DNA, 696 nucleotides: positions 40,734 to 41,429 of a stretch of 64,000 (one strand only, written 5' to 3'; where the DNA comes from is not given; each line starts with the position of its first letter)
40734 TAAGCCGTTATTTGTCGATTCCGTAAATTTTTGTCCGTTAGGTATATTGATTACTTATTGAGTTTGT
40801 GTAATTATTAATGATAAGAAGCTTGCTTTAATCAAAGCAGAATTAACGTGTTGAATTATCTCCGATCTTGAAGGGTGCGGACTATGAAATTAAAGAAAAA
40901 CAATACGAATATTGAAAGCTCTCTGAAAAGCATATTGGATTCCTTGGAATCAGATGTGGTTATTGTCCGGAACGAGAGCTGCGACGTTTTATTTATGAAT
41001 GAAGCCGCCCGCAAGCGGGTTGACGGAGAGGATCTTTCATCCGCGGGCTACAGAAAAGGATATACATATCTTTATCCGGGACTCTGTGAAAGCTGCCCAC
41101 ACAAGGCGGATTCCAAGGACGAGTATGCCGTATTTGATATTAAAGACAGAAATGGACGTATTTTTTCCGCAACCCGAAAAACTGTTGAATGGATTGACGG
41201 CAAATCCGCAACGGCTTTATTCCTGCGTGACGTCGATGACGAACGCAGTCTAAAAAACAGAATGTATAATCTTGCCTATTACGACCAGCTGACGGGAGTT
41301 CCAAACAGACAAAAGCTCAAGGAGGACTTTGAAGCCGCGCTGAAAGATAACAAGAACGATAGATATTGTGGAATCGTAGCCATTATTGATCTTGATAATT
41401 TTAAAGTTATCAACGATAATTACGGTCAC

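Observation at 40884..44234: Three EAL-like/HDOD paralogs with graded loss of catalytic residues; the first is fused to an intact GGDEF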

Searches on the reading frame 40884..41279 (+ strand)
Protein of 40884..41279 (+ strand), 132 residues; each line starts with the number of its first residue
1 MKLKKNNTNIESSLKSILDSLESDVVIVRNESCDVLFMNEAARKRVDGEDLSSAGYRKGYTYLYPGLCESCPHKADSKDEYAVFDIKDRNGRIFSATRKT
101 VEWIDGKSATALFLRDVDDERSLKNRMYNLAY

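Call 58: search_protein_families(library=pfam, proteins=[window:40884-41279:+], max_evalue=10)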
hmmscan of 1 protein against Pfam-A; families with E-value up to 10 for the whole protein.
window:40884-41279:+ (132 aa): 1 family
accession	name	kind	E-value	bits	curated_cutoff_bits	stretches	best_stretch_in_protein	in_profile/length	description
PF17765.7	MLTR_LBD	-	0.069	13.7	26.3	1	12-48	3-39/168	MmyB-like transcription regulator ligand binding domain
